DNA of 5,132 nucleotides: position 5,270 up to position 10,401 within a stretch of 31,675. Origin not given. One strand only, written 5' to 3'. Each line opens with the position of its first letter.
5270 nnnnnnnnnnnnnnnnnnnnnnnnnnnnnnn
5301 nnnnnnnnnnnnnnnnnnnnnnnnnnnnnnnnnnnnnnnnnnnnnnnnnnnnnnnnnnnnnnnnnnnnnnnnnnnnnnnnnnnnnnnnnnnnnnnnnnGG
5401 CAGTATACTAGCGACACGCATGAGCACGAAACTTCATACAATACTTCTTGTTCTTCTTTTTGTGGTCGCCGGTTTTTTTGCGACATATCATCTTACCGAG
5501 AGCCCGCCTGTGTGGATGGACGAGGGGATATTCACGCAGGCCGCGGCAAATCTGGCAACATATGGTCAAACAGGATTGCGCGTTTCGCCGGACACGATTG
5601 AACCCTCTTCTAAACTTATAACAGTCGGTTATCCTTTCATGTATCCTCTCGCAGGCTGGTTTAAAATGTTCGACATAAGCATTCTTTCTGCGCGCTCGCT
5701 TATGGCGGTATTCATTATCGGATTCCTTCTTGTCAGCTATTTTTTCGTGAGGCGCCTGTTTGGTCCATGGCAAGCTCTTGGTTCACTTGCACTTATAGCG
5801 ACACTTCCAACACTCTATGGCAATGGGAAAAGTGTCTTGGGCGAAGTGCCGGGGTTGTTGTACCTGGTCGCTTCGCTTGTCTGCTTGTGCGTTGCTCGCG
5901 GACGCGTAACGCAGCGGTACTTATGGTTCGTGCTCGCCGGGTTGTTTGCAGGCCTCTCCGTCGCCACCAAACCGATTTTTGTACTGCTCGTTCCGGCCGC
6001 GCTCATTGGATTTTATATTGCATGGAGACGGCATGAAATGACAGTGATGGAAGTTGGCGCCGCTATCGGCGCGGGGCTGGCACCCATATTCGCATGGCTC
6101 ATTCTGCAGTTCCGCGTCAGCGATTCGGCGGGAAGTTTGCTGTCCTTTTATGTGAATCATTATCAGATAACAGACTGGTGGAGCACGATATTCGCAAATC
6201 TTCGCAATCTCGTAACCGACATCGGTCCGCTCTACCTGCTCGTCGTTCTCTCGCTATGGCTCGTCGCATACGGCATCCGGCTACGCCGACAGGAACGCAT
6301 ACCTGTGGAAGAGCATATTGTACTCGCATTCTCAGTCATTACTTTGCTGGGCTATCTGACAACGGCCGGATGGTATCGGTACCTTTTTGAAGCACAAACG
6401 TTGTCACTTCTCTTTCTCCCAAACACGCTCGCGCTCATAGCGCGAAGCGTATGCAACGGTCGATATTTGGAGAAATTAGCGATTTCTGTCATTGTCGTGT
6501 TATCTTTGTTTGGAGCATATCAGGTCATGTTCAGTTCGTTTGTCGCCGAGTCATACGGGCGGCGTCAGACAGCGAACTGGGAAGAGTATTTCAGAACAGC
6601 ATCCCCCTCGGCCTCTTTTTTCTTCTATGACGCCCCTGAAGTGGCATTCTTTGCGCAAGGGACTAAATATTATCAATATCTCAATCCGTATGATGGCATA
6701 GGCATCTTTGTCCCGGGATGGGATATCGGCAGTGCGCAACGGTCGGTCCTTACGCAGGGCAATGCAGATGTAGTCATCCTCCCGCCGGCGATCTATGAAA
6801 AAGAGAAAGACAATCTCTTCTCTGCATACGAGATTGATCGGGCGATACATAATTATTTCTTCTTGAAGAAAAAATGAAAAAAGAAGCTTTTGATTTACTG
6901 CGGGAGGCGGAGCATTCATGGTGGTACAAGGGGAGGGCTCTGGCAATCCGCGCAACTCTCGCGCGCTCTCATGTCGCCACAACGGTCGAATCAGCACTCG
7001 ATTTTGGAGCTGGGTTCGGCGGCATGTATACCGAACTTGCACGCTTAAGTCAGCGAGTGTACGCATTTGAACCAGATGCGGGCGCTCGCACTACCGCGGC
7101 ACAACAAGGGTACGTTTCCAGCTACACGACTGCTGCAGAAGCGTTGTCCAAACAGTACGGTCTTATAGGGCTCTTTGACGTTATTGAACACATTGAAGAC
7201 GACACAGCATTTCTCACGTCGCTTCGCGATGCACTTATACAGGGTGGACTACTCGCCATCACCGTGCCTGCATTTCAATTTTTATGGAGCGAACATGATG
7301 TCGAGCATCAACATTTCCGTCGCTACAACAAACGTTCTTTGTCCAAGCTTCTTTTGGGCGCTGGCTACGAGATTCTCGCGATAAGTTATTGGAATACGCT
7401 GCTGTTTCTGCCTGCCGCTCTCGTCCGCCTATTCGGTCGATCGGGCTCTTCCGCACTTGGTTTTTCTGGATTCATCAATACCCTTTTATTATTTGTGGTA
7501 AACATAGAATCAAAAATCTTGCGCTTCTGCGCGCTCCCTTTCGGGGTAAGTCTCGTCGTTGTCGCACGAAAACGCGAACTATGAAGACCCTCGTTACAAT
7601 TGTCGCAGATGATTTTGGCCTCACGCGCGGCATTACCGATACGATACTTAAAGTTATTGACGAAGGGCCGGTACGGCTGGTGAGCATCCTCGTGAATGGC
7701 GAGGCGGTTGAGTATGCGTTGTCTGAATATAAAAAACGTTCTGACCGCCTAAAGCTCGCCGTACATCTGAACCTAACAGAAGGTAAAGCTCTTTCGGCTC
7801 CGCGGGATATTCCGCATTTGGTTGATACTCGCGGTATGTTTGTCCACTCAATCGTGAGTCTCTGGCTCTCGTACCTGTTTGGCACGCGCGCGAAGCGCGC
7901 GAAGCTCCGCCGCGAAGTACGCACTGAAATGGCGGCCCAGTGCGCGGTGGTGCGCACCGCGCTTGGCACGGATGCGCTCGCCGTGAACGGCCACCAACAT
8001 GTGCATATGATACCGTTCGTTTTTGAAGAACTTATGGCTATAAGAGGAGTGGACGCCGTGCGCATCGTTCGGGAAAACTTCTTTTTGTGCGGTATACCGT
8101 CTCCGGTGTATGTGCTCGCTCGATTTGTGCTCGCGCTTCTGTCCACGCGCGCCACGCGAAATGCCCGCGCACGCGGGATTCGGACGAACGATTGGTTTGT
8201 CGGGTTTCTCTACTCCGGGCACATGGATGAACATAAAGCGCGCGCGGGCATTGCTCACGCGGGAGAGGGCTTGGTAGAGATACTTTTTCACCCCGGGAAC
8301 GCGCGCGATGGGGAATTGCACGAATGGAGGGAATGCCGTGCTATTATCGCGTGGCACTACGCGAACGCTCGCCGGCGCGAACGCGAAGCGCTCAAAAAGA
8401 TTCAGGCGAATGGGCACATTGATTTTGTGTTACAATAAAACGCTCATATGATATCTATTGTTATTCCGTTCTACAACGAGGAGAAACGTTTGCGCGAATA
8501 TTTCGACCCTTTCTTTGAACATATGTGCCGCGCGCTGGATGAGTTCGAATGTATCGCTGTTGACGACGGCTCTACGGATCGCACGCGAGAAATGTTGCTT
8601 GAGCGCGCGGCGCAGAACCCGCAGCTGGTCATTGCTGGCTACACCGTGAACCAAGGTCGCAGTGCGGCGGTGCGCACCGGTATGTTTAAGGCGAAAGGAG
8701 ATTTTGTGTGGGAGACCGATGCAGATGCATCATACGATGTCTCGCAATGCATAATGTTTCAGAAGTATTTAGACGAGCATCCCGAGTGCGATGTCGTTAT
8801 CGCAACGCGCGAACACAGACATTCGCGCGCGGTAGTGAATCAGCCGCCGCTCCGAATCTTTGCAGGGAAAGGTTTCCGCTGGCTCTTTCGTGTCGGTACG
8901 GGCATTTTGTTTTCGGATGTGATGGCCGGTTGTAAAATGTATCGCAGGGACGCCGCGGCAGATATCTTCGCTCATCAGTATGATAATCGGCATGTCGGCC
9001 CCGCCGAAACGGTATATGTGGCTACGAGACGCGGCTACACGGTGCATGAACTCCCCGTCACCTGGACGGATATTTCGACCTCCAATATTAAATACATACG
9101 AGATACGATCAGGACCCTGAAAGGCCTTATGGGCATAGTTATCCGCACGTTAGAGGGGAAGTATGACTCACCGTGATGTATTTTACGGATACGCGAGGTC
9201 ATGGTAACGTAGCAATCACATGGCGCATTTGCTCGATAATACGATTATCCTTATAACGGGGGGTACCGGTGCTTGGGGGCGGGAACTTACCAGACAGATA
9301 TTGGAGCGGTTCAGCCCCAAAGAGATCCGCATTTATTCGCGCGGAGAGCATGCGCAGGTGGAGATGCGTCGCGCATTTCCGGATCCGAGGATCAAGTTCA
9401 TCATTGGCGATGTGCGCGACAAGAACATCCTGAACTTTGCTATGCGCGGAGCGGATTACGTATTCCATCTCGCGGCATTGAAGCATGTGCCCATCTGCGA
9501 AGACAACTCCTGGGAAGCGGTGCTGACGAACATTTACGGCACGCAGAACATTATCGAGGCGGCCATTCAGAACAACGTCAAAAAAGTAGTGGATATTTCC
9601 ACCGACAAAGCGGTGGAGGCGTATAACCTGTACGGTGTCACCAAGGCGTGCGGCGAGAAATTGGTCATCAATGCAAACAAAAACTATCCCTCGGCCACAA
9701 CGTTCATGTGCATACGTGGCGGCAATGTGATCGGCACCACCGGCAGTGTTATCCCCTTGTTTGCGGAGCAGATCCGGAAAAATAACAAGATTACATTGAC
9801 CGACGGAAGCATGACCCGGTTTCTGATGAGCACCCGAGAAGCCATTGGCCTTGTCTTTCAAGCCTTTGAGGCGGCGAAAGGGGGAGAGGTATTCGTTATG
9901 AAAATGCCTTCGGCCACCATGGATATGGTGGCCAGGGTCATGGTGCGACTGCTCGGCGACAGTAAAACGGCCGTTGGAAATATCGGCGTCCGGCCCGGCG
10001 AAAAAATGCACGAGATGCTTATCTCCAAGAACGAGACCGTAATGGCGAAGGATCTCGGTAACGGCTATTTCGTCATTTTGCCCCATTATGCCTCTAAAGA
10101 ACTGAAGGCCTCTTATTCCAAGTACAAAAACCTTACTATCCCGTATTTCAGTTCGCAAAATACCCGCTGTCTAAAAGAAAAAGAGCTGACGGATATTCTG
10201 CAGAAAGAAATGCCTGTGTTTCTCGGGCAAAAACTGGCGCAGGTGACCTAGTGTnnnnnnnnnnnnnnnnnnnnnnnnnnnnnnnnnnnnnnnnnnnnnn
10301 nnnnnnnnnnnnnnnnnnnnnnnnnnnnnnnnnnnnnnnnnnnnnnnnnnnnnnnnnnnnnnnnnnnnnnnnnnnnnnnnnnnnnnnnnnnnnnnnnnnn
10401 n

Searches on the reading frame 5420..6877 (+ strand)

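Call 5: search_protein_families(library=pfam, proteins=[window:5420-6877:+], max_evalue=0.01)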
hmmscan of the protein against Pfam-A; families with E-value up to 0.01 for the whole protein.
window:5420-6877:+ (485 aa): 1 family
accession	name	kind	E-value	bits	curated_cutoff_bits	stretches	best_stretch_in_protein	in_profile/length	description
PF13231.12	PMT_2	-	1.5e-10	42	26.1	1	75-216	8-145/160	Dolichyl-phosphate-mannose-protein mannosyltransferase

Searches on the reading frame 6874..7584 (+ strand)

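Call 5: search_protein_families(library=pfam, proteins=[window:6874-7584:+], max_evalue=0.01)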
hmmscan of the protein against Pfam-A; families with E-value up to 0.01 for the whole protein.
window:6874-7584:+ (236 aa): 4 families
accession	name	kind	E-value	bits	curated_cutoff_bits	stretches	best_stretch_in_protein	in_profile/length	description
PF13489.12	Methyltransf_23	-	2.8e-14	53.6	27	1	34-169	19-163/164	Methyltransferase domain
PF08241.18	Methyltransf_11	-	2e-06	28.8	21.2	1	42-129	1-95/95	Methyltransferase domain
PF08242.18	Methyltransf_12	-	3.7e-05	24.8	30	1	42-127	1-98/98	Methyltransferase domain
PF13649.12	Methyltransf_25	-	0.0037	18.4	27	1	42-125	2-97/97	Methyltransferase domain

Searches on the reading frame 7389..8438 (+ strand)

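Call 5: search_protein_families(library=pfam, proteins=[window:7389-8438:+], max_evalue=0.01)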
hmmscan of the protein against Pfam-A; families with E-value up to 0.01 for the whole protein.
window:7389-8438:+ (349 aa): 1 family
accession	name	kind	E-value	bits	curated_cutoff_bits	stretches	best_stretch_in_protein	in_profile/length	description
PF04794.17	YdjC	-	1.2e-41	143.8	29.7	1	69-337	2-257/266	YdjC-like protein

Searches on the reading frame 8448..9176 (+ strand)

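Call 5: search_protein_families(library=pfam, proteins=[window:8448-9176:+], max_evalue=0.01)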
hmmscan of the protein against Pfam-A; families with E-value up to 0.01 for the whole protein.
window:8448-9176:+ (242 aa): 2 families
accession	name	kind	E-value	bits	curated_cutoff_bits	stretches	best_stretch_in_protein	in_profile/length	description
PF00535.33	Glycos_transf_2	-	3.1e-26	92.8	23.3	1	3-174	1-168/168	Glycosyl transferase family 2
PF10111.15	Glyco_tranf_2_2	-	0.00043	20.3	27.3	1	3-95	1-93/276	Glycosyltransferase like family 2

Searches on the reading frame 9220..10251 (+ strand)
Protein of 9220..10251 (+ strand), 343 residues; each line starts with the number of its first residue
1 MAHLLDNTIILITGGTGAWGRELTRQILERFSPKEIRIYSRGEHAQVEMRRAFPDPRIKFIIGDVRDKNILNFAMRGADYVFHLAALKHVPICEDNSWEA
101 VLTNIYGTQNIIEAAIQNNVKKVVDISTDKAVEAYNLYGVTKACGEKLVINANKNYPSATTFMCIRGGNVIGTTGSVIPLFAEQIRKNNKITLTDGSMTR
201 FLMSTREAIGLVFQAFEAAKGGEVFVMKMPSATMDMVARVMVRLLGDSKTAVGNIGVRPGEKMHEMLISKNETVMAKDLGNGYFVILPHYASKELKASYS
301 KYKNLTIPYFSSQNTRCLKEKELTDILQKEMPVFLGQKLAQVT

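Call 5: search_protein_families(library=pfam, proteins=[window:9220-10251:+], max_evalue=0.01)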
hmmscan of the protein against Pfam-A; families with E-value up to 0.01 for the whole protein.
window:9220-10251:+ (343 aa): 9 families
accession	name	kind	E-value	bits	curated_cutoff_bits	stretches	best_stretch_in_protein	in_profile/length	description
PF02719.21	Polysacc_synt_2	-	4.8e-95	318.5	20.2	1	10-283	1-289/293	Polysaccharide biosynthesis protein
PF01370.27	Epimerase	-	5.5e-25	88.6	20.9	1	10-225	1-237/240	NAD dependent epimerase/dehydratase family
PF01073.25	3Beta_HSD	-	9.8e-20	71.1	22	1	11-132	1-120/280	3-beta hydroxysteroid dehydrogenase/isomerase family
PF16363.11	GDP_Man_Dehyd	-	5.8e-15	56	27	1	11-158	1-173/332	GDP-mannose 4,6 dehydratase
PF13460.12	NAD_binding_10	-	1.1e-09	38.9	27.2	1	14-131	1-101/184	NAD(P)H-binding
PF04321.23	RmlD_sub_bind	-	3.4e-09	36.6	27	1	10-155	3-142/287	RmlD substrate binding domain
PF07993.18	NAD_binding_4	-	1.8e-08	34.3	20.1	1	12-133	1-141/258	Male sterility protein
PF05368.20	NmrA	-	9e-07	29.2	27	1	8-136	3-115/298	NmrA-like family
PF01118.30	Semialdhyde_dh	-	0.0026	18.6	26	0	11-82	3-71/121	Semialdehyde dehydrogenase, NAD binding domain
